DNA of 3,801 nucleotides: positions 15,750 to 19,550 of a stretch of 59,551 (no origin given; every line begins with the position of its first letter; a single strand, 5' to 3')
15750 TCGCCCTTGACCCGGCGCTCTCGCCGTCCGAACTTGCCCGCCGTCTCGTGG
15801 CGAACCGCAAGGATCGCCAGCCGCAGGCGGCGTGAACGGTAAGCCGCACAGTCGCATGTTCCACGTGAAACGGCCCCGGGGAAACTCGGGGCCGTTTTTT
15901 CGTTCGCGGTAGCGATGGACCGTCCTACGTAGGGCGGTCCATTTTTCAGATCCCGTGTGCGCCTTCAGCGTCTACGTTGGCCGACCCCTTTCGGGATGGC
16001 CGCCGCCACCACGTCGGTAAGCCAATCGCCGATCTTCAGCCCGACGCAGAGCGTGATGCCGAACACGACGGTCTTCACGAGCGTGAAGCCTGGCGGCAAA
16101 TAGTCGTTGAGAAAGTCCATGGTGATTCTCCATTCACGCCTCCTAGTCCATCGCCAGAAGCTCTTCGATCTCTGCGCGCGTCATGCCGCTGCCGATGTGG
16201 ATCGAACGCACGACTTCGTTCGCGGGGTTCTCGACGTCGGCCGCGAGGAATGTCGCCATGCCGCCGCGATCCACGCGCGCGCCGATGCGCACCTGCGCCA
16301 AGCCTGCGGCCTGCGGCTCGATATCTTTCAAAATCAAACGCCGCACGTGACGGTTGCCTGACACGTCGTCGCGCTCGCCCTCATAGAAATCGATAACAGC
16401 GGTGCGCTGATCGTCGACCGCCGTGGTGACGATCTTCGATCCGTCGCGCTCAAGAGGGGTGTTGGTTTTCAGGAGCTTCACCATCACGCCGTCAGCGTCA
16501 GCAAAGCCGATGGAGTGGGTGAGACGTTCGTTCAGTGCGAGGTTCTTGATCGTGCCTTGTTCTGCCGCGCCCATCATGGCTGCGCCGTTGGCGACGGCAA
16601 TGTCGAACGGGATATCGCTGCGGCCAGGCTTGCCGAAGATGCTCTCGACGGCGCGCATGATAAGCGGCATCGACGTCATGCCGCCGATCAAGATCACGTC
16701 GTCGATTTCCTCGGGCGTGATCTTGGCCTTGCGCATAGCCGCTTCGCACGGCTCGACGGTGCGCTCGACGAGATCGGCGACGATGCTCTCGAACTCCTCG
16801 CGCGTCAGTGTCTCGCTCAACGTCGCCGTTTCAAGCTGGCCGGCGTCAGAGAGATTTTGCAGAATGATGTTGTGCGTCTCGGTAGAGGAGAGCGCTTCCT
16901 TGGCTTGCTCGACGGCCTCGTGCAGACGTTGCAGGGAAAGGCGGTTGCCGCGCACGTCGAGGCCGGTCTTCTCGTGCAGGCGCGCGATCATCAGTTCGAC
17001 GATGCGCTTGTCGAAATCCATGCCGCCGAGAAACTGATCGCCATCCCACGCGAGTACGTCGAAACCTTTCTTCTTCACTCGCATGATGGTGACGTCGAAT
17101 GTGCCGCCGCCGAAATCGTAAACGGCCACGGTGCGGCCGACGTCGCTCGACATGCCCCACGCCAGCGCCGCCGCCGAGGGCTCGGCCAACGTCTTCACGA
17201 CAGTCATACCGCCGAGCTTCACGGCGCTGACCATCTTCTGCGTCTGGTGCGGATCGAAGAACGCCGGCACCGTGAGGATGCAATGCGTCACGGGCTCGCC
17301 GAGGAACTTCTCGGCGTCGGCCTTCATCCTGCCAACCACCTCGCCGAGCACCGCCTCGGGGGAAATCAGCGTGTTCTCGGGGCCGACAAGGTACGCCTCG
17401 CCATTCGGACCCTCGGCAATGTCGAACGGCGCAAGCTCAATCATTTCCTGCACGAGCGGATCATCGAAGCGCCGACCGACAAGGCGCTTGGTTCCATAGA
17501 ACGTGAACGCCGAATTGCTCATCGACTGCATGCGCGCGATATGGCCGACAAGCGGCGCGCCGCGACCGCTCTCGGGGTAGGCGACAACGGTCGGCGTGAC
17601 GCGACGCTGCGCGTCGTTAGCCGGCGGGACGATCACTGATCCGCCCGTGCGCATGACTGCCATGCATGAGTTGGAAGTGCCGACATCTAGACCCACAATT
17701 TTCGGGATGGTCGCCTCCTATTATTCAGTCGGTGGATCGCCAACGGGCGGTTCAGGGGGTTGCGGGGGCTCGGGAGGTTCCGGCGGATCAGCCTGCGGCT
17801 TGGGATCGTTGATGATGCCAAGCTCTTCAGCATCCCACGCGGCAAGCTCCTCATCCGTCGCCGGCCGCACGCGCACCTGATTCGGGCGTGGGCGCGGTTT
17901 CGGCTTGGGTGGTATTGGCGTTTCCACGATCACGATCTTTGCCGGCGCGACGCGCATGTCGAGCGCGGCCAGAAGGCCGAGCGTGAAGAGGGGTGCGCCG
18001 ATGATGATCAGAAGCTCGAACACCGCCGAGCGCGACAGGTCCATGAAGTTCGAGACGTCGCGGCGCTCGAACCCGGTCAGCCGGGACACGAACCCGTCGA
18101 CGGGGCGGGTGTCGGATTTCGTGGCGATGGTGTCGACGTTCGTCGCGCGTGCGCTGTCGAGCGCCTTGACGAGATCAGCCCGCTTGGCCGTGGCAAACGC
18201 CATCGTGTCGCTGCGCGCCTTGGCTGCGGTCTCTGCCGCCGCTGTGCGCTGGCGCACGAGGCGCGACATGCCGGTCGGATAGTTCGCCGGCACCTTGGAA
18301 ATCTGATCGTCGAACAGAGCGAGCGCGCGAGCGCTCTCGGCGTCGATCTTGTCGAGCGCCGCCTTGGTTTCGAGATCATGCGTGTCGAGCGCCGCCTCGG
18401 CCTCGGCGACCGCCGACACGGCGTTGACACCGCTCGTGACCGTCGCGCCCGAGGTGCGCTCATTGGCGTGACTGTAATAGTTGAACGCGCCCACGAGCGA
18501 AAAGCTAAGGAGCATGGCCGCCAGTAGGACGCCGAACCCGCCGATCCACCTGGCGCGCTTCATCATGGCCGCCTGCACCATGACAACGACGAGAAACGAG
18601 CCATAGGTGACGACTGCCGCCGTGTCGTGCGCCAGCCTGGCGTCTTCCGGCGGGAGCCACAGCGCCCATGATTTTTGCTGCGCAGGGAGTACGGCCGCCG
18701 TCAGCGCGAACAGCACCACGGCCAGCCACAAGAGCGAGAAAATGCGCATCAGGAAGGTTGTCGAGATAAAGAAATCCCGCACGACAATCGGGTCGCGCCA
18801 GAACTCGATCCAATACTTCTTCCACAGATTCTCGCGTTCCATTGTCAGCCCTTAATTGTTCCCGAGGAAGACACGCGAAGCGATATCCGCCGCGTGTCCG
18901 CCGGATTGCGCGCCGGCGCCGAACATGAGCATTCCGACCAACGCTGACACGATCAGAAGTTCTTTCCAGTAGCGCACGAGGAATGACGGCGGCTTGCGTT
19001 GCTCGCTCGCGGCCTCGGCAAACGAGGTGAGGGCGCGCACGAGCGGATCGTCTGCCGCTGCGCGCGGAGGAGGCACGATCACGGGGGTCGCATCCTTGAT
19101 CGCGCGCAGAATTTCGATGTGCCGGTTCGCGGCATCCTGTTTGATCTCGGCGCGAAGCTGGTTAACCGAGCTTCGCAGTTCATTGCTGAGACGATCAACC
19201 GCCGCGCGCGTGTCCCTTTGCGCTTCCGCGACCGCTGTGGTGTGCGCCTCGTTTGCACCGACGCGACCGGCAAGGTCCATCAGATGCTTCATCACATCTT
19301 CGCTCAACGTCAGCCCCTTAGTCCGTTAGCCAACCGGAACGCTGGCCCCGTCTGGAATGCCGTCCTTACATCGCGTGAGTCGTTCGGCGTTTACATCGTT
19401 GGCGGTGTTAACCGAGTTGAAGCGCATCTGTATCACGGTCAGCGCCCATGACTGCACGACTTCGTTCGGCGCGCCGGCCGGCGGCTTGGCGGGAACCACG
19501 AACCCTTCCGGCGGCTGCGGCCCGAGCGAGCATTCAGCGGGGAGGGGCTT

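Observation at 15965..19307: Lidless Hsp70 inside a four-gene membrane-protein cassette at the distal end of the late operon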

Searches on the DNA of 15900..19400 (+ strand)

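Call 5: search_dna_similar(query=window:15900-19400:+, collection=phages, mode=distant, max_rows=30)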
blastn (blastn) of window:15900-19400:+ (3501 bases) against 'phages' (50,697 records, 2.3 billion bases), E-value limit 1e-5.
No match.
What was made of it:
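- Tried and rejected: Nothing found (call 5).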

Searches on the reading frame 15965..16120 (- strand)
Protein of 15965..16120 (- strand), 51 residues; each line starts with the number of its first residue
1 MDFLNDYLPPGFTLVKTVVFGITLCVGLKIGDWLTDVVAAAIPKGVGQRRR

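Call 3: search_protein_families(library=pfam, proteins=[window:15965-16120:-], max_evalue=0.01)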
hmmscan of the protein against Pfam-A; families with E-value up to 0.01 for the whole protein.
window:15965-16120:- (51 aa): 0 families

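Call 4: search_protein_families(library=phrogs, proteins=[window:15965-16120:-], max_evalue=0.01)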
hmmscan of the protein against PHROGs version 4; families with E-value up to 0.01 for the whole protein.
window:15965-16120:- (51 aa): 0 families

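Call 14: search_protein_families(library=padloc, proteins=[window:15965-16120:-], max_evalue=0.01)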
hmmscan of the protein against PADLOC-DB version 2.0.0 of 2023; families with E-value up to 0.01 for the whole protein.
window:15965-16120:- (51 aa): 0 families

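Call 15: search_protein_families(library=ncbifam, proteins=[window:15965-16120:-], max_evalue=0.01)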
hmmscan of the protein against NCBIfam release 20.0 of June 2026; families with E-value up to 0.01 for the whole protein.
window:15965-16120:- (51 aa): 0 families
